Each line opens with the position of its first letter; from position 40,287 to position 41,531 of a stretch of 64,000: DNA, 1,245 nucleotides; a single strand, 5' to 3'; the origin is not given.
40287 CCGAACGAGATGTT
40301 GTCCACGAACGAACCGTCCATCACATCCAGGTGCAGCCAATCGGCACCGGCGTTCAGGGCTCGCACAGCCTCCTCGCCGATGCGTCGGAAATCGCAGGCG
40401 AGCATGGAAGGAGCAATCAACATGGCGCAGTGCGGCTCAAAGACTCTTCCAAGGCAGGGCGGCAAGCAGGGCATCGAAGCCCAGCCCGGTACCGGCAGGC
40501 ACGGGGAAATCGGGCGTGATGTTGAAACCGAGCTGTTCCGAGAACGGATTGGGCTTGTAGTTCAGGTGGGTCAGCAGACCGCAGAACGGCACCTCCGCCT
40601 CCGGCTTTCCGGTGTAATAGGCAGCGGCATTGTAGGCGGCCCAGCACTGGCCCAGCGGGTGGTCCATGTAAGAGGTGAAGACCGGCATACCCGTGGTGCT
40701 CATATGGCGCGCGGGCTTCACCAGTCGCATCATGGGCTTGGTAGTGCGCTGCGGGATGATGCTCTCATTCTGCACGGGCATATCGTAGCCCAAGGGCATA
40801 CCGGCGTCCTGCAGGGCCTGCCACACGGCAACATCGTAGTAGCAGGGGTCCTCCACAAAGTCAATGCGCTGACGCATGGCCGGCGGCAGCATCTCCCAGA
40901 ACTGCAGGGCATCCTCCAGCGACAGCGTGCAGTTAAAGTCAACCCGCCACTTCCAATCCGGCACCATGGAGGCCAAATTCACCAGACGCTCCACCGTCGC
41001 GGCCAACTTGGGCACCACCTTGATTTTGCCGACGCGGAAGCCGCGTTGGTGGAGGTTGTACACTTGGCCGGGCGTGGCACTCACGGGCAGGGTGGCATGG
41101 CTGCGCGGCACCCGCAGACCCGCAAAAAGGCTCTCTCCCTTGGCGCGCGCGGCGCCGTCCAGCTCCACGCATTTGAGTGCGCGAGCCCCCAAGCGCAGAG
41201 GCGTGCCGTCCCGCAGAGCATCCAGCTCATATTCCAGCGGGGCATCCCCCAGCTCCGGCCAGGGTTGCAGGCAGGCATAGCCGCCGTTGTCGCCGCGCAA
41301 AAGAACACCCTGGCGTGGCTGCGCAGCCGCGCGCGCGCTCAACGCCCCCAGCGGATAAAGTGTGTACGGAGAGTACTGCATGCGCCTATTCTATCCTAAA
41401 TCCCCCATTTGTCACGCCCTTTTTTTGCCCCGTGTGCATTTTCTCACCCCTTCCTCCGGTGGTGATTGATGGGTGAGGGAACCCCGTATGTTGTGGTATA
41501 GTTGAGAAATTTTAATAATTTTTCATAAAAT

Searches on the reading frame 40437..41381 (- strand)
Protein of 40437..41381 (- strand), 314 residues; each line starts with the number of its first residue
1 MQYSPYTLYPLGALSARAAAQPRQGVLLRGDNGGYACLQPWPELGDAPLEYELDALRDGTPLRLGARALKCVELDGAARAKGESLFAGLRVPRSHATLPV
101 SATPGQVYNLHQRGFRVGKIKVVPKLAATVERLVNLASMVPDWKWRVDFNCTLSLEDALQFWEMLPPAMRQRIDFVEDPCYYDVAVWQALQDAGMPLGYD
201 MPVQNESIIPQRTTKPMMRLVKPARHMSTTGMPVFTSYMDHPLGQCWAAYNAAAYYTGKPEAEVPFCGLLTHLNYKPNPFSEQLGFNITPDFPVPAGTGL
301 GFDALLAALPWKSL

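Call 79: search_protein_families(library=pfam, proteins=[window:40437-41381:-], max_evalue=0.0001)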
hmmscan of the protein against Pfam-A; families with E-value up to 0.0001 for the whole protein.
window:40437-41381:- (314 aa): 2 families
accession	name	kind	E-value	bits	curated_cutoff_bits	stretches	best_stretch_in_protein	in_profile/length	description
PF22015.1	OSBS_N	-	2.3e-26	91.8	27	1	1-78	1-78/78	O-succinylbenzoate synthase, N-terminal domain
PF13378.12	MR_MLE_C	-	1.6e-09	38.2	29.4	1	111-202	11-104/219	Enolase C-terminal domain-like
